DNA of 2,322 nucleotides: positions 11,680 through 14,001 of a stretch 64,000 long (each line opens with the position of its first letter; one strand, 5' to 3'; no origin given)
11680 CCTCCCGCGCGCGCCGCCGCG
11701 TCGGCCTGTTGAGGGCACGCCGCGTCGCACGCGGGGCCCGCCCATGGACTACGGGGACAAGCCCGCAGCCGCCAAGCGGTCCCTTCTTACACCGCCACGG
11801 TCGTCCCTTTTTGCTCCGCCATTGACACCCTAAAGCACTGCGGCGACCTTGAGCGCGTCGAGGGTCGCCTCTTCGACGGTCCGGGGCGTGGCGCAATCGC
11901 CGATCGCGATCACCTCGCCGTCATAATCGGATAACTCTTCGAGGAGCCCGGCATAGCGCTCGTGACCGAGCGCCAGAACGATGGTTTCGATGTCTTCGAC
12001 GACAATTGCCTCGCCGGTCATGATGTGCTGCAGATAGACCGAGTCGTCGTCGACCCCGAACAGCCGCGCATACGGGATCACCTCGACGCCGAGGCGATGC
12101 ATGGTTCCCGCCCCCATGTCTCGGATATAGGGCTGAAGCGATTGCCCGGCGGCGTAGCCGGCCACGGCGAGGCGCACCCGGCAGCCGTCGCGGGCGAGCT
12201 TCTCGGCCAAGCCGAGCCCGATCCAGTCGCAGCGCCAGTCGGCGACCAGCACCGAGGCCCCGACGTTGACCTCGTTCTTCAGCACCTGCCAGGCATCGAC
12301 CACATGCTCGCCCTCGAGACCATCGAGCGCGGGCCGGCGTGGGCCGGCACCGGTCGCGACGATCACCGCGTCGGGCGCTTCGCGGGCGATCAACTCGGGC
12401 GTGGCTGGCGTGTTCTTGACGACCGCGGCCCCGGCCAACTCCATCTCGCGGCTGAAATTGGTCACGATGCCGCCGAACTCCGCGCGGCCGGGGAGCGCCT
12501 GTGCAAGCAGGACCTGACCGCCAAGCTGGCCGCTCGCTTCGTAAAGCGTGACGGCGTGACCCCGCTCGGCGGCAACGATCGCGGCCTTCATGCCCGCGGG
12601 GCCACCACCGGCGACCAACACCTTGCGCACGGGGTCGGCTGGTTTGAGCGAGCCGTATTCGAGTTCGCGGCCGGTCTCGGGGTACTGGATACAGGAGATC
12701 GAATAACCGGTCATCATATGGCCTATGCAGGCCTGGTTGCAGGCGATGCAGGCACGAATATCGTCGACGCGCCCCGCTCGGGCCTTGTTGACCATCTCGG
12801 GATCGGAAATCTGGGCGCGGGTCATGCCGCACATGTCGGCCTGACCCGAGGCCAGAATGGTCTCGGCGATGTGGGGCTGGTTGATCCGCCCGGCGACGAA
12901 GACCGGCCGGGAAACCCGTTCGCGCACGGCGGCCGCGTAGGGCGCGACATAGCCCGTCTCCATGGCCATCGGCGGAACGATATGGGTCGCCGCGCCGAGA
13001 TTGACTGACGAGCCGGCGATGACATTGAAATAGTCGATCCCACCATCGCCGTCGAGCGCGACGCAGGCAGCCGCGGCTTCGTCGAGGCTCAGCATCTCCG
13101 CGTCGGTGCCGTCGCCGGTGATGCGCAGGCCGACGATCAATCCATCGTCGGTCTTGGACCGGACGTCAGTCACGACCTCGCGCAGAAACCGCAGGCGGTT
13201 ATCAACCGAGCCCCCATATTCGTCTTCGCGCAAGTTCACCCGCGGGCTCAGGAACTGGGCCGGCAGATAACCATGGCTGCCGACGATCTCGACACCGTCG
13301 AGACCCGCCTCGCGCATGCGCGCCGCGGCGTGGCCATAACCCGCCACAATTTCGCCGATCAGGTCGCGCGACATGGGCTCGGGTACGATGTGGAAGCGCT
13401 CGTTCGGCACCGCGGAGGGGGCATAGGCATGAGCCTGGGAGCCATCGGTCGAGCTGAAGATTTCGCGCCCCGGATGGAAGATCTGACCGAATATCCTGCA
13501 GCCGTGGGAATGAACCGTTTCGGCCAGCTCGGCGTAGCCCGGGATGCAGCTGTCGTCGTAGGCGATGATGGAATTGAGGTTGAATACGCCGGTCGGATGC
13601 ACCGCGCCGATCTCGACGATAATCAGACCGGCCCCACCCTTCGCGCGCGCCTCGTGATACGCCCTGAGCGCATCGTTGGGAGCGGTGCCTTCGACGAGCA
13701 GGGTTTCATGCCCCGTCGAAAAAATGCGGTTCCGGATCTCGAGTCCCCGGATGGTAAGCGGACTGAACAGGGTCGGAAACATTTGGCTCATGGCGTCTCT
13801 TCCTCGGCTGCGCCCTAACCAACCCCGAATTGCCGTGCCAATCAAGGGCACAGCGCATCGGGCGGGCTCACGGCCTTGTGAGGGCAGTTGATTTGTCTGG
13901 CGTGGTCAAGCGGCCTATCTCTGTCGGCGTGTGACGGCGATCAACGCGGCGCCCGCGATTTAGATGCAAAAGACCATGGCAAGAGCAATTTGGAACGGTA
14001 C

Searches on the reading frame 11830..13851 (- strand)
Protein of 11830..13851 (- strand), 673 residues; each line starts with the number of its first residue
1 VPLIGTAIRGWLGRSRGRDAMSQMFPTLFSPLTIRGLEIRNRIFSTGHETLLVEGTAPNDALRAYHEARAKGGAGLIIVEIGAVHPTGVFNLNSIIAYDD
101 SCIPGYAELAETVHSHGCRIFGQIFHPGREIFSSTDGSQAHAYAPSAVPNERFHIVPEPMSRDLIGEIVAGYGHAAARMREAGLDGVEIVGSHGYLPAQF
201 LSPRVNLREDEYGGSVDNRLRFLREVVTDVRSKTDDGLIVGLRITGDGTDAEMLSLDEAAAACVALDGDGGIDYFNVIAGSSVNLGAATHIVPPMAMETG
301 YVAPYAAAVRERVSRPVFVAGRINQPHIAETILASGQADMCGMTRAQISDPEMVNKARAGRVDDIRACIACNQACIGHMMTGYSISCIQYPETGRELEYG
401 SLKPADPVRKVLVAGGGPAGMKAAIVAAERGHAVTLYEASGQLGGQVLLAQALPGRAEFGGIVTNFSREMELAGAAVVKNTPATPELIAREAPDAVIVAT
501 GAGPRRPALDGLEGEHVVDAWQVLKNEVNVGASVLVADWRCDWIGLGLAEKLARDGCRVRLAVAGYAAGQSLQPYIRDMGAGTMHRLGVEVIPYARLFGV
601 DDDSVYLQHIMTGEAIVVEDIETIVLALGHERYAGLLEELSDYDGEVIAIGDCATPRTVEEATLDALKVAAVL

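Call 3: search_protein_families(library=pfam, proteins=[window:11830-13851:-])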
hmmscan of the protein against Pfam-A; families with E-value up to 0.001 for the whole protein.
window:11830-13851:- (673 aa): 8 families
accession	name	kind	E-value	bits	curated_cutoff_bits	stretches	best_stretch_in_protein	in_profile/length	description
PF00724.26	Oxidored_FMN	-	3.5e-62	211.1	27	1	28-363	2-341/342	NADH:flavin oxidoreductase / NADH oxidase family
PF07992.20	Pyr_redox_2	-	7e-14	52.4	26.1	1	410-633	2-240/291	Pyridine nucleotide-disulphide oxidoreductase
PF12831.13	FAD_oxidored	-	6.6e-08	32.7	27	1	411-447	2-38/416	FAD dependent oxidoreductase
PF03486.20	HI0933_like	-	4.4e-06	26.8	50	1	410-450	2-42/244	HI0933-like protein Rossmann domain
PF00070.33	Pyr_redox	-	1e-05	26.4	22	0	410-444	1-35/82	Pyridine nucleotide-disulphide oxidoreductase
PF13450.12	NAD_binding_8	-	4.1e-05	24.2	21.9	1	413-447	1-35/68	NAD(P)-binding Rossmann-like domain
PF00890.30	FAD_binding_2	-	5e-05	23.1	20.4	1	411-452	2-43/414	FAD binding domain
PF01134.28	GIDA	-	0.00089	18.8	22.1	0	410-456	1-47/391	Glucose inhibited division protein A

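Call 4: search_protein_families(library=ncbifam, proteins=[window:11830-13851:-])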
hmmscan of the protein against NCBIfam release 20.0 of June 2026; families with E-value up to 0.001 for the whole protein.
window:11830-13851:- (673 aa): 32 families (the best 25 are shown)
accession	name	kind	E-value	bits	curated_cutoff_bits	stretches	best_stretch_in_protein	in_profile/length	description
TIGR03997.1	mycofact_OYE_2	equivalog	5.4e-176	586.7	793.15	1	28-671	2-643/645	mycofactocin system FadH/OYE family oxidoreductase 2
NF041087.1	bile_acid_BaiCD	equivalog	1.1e-126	423.6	825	1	25-671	1-640/642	bile acid Fe-S flavoenzyme BaiCD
NF045599.1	bili_reduct_long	exception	1.3e-106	357.4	750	1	28-671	1-639/641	bilirubin reductase, long form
TIGR03996.1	mycofact_OYE_1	hypoth_equivalog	1.1e-76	258.7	627.9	1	30-665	4-628/633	mycofactocin system FadH/OYE family oxidoreductase 1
NF045592.1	bili_reduct_N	equivalog_domain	3.4e-57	194.2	425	1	27-388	1-361/363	bilirubin reductase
NF010047.0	PRK13523.1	equivalog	1.9e-51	175.1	431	1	27-361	4-324/339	NADPH dehydrogenase NamA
NF006101.0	PRK08255.1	equivalog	3.6e-43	147.7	1078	1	11-357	383-730/768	bifunctional salicylyl-CoA 5-hydroxylase/oxidoreductase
NF007899.0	PRK10605.1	subfamily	1.6e-30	106.6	403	1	27-358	5-338/365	N-ethylmaleimide reductase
NF009410.0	PRK12771.1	subfamily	9.5e-10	37.7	516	1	406-526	136-258/566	NAD(P)-binding protein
TIGR02053.1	MerA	equivalog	3.5e-08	32.9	454.45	1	493-602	130-236/465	mercury(II) reductase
TIGR01317.1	GOGAT_sm_gam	subfamily_domain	9.4e-08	31.3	447.7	1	370-529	100-266/485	glutamate synthase small subunit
TIGR01316.1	gltA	equivalog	4.3e-07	29.1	471.75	1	408-519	133-243/449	NADPH-dependent glutamate synthase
NF003585.0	PRK05249.1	equivalog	2e-06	26.7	465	1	411-457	9-55/464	Si-specific NAD(P)(+) transhydrogenase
TIGR01350.1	lipoamide_DH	equivalog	4.7e-06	25.6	408.8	0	411-454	4-46/461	dihydrolipoyl dehydrogenase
NF005883.0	PRK07845.1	equivalog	7.1e-06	25.3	479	1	409-457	3-50/466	NAD(P)H-quinone dehydrogenase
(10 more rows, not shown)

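Call 12: search_solved_structures(query=window:11830-13851:-, max_evalue=0.001)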
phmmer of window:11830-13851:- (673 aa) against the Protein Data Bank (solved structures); distinct sequences matched with E-value up to 0.001: 153 (the best 60 are shown).
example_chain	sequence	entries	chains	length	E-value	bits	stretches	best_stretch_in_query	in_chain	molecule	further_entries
1ps9_A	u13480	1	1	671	8.9e-83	282.3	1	25-579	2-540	2,4-dienoyl-CoA reductase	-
6qkg_A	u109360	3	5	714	1.3e-71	245.4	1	24-670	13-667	NCR A | NCR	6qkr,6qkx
6l6j_A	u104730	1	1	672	6.3e-58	200.1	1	25-669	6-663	Oxidored_FMN domain-containing protein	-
3k30_A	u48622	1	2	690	4.8e-48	167.5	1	20-565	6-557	Histamine dehydrogenase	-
1djq_A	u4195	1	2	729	1.5e-47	165.8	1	26-563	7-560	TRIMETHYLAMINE DEHYDROGENASE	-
1djn_A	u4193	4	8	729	2.6e-47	165.1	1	26-563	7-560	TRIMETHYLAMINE DEHYDROGENASE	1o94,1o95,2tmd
6de6_A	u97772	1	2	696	8.2e-47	163.4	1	24-519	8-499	Histamine dehydrogenase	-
1z41_A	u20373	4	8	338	6e-42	147.3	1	27-357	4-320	Probable NADH-dependent flavin oxidoreductase yqjM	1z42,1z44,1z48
3gr7_A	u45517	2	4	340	4.3e-41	144.5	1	27-352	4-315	NADPH dehydrogenase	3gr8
8x0j_A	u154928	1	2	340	4.6e-39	137.8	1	27-346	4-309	NADPH dehydrogenase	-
9iuv_A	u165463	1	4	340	5.9e-38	134.1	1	27-352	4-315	NADPH dehydrogenase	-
8uaj_A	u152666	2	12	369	1e-36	130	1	25-355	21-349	NADPH dehydrogenase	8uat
5ogt_A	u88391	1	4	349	1.2e-36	129.9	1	27-355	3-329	Chromate reductase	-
5nux_A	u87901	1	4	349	1.6e-36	129.4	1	27-355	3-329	Chromate reductase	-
3hf3_A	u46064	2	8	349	1.8e-36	129.3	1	27-355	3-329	Chromate reductase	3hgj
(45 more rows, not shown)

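Call 24: find_encoding_contigs(protein=window:11830-13791:-, flank=10000, max_places=4)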
Protein window:11830-13791:- (653 aa): 1 contig read that carries it; 1 place shown.
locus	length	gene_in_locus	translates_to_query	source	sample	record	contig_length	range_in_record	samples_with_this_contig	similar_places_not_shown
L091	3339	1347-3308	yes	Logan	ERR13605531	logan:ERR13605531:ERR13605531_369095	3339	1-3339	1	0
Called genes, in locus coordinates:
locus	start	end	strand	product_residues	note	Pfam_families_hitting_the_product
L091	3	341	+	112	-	?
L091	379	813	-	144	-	PF09912:DUF2141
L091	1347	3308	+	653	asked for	PF00724:Oxidored_FMN, PF00070:Pyr_redox (faint), PF03486:HI0933_like (weak), PF07992:Pyr_redox_2, PF12831:FAD_oxidored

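Call 45: search_dna_similar(query=window:11830-13791:-, collection=plasmids, mode=protein, max_rows=40, rows=spread)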
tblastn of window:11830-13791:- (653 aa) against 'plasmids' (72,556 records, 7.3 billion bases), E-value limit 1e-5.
Records with a match: 2617; places in all: 3940; records where one place covers at least 80% of the query: 695.
Best place of each record, by identity: 60-80% 1; <60% 2616.
By first word of the organism name: Klebsiella 332; Acinetobacter 228; Rhizobium 217; Enterobacter 191; Sinorhizobium 144; Ralstonia 137; Pantoea 118; Escherichia 112; Agrobacterium 97; Streptomyces 74; and 212 more.
By predicted mobility (MOB-suite, as given by PLSDB): non-mobilizable 1162; conjugative 870; mobilizable 585.
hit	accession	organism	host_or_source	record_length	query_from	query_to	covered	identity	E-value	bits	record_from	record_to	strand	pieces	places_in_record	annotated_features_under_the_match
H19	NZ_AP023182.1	Paraburkholderia sp. PGU19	Physopelta gutta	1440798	5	648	99%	58.7%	0e+0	742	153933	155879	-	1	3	record has no annotation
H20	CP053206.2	Rhizobium leguminosarum bv. trifolii TA1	Trifolium spumosum L. (Annual ...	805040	1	653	100%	34.0%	4e-86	302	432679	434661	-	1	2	FAD-dependent oxidoreductase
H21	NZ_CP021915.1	Sagittula sp. P11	cell culture,sulfidic waters (60 m) ...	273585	5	648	99%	32.6%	9e-50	195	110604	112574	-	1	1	NADPH-dependent 2,4-dienoyl-CoA reductase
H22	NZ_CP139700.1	Sulfitobacter pontiacus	Bacterial Culture,hydrothermal vent ...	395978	1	648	99%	31.6%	2e-54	209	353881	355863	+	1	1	NADPH-dependent 2,4-dienoyl-CoA reductase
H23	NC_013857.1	Azospirillum sp. B510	-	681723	1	573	88%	34.5%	2e-71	259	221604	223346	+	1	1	NADH:flavin oxidoreductase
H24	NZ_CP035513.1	Haematobacter massiliensis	single cell,human skin swab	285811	8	559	85%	35.2%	2e-69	253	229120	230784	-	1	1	NADH:flavin oxidoreductase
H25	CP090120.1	Rhizobium leguminosarum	Trifolium ambiguum,Cell culture,Plant ...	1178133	8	559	85%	34.3%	3e-74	267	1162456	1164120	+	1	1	NADH:flavin oxidoreductase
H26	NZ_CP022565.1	Rhizobium leguminosarum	Root nodule,Pisum sativum root-nodule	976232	8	559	85%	34.0%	4e-73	264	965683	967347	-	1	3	NADH:flavin oxidoreductase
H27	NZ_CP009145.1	Sinorhizobium meliloti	Medicago orbicularis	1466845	5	636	97%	28.7%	3e-44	178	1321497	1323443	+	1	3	none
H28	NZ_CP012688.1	Ralstonia solanacearum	Solanum commersonii,whole organism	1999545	5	653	99%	27.4%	3e-40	166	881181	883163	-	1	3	none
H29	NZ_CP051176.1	Ralstonia solanacearum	Whole organism,tomato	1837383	5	653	99%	27.1%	2e-40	166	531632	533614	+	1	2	none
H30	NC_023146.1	Leisingera methylohalidivorans DSM 14336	Seawater collected from a tide pool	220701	5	498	76%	29.3%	2e-43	176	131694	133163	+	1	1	NAD(P)-binding protein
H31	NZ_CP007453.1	Peptoclostridium acidaminophilum DSM 3953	black mud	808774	4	331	50%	32.5%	7e-36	152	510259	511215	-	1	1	namA: NADPH dehydrogenase NamA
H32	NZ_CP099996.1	Halorussus salilacus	cell culture,Substrate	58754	2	364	56%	28.7%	5e-24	115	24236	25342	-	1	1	NADH:flavin oxidoreductase/NADH oxidase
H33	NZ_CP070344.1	Variovorax sp. PDNC026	cell culture,Plastic debris in ...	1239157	8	337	51%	30.8%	6e-14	84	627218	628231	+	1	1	none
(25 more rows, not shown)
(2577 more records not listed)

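Call 47: find_homologous_proteins(query=window:11830-13791:-, max_evalue=1e-30)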
Query window:11830-13791:- (653 aa): 7765 proteins with E <= 1e-30 among 8000 candidates; the best 120 are listed.
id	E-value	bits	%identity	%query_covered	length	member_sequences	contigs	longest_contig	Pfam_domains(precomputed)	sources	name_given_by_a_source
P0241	0.0e+0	1459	100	100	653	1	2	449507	PF00724.27,PF07992.21,PF00070.34,PF03486.21,PF12831.14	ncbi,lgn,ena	-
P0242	0.0e+0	1177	80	100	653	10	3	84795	PF00724.27,PF13450.13,PF07992.21,PF00070.34,PF03486.21,PF12831.14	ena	-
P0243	0.0e+0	1046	70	100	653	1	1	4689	PF00724.27,PF13450.13,PF00890.31,PF07992.21,PF00070.34,PF03486.21,PF12831.14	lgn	-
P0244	1.1e-297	1007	68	100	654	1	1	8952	PF00724.27,PF13450.13,PF07992.21,PF00070.34,PF12831.14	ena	-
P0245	1.6e-296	1003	68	100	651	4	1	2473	PF00724.27,PF13450.13,PF07992.21,PF00070.34,PF12831.14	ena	-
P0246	3.5e-295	999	68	99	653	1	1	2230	PF00724.27,PF13450.13,PF07992.21,PF00070.34,PF12831.14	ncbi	-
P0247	4.0e-294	995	67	99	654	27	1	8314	PF00724.27,PF13450.13,PF00890.31,PF07992.21,PF00070.34,PF12831.14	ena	-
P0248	1.6e-293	993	69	99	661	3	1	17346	PF00724.27,PF13450.13,PF07992.21,PF00070.34,PF03486.21,PF12831.14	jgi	-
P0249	5.6e-290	982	66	100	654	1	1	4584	PF00724.27,PF13450.13,PF00890.31,PF07992.21,PF00070.34,PF12831.14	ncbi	-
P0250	2.3e-289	980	66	100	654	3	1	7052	PF00724.27,PF13450.13,PF07992.21,PF00070.34,PF12831.14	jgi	jgi:2,4-dienoyl-CoA reductase-like NADH-dependent reductase (Old Yellow Enzyme family)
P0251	2.7e-289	979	66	100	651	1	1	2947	PF00724.27,PF13450.13,PF07992.21,PF00070.34,PF03486.21,PF12831.14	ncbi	ncbi:MAG: FAD-dependent oxidoreductase [Alphaproteobacteria bacterium]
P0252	4.4e-289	979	67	100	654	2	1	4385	PF00724.27,PF13450.13,PF07992.21,PF00070.34,PF12831.14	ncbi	-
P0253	1.1e-288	977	65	100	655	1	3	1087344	PF00724.27,PF13450.13,PF07992.21,PF00070.34,PF12831.14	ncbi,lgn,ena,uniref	ncbi:FAD-dependent oxidoreductase [Rhodospirillaceae bacterium SYSU D60014]|uniref:oxidoreductase n=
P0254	5.6e-288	975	67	99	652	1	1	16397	PF00724.27,PF13450.13,PF00890.31,PF07992.21,PF00070.34,PF03486.21,PF12831.14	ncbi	-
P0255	1.1e-287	974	66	99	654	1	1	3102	PF00724.27,PF13450.13,PF07992.21,PF00070.34,PF12831.14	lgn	-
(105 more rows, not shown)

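Call 48: find_encoding_contigs(protein=P0242, flank=9000, max_places=3)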
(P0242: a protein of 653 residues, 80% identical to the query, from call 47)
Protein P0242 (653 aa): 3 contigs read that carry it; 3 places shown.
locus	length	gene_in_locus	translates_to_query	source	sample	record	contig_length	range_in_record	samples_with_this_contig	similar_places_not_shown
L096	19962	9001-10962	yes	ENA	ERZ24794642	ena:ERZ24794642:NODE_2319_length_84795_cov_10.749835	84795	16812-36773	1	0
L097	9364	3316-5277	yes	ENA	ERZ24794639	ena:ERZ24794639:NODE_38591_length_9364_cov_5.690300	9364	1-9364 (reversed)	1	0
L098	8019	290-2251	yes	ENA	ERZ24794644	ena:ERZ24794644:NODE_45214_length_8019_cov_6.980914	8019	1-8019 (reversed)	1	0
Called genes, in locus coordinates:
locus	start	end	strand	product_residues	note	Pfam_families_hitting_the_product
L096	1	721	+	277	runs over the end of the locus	PF05721:PhyH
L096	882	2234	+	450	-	PF00120:Gln-synt_C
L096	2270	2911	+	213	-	PF13505:OMP_b-brl, PF01617:Surface_Ag_2, PF02462:Opacity (weak)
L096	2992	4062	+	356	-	PF00226:DnaJ, PF01556:DnaJ_C, PF00684:DnaJ_CXXCXGXG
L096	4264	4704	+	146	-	PF00582:Usp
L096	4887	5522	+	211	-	PF13505:OMP_b-brl, PF01617:Surface_Ag_2 (faint), PF02462:Opacity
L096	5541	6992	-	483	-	PF01875:Memo, PF01871:AMMECR1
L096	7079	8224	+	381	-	PF04055:Radical_SAM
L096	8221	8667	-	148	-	PF09912:DUF2141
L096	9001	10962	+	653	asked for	PF00724:Oxidored_FMN, PF00070:Pyr_redox (faint), PF03486:HI0933_like (faint), PF07992:Pyr_redox_2, PF12831:FAD_oxidored (weak), PF13450:NAD_binding_8 (weak)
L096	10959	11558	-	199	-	PF09347:DUF1989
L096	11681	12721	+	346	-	PF00111:Fer2, PF00970:FAD_binding_6, PF00175:NAD_binding_1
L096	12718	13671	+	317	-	PF00106:adh_short, PF08659:KR, PF13561:adh_short_C2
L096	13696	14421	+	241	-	PF05138:PaaA_PaaC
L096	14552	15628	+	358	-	PF00190:Cupin_1 (faint), PF02311:AraC_binding (faint), PF05899:Cupin_3 (faint), PF07883:Cupin_2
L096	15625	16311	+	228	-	PF01557:FAA_hydrolase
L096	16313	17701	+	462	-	PF02629:CoA_binding (weak), PF13380:CoA_binding_2, PF13607:Succ_CoA_lig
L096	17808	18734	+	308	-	PF01522:Polysacc_deac_1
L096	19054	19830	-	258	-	PF00528:BPD_transp_1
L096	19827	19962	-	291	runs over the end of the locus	PF00528:BPD_transp_1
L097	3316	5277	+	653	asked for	PF00724:Oxidored_FMN, PF00070:Pyr_redox (faint), PF03486:HI0933_like (faint), PF07992:Pyr_redox_2, PF12831:FAD_oxidored (weak), PF13450:NAD_binding_8 (weak)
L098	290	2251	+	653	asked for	PF00724:Oxidored_FMN, PF00070:Pyr_redox (faint), PF03486:HI0933_like (faint), PF07992:Pyr_redox_2, PF12831:FAD_oxidored (weak), PF13450:NAD_binding_8 (weak)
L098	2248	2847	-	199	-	PF09347:DUF1989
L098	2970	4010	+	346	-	PF00111:Fer2, PF00970:FAD_binding_6, PF00175:NAD_binding_1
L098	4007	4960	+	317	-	PF00106:adh_short, PF08659:KR, PF13561:adh_short_C2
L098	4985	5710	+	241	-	PF05138:PaaA_PaaC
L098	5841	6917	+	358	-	PF00190:Cupin_1 (faint), PF02311:AraC_binding (faint), PF05899:Cupin_3 (faint), PF07883:Cupin_2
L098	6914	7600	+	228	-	PF01557:FAA_hydrolase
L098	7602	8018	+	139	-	?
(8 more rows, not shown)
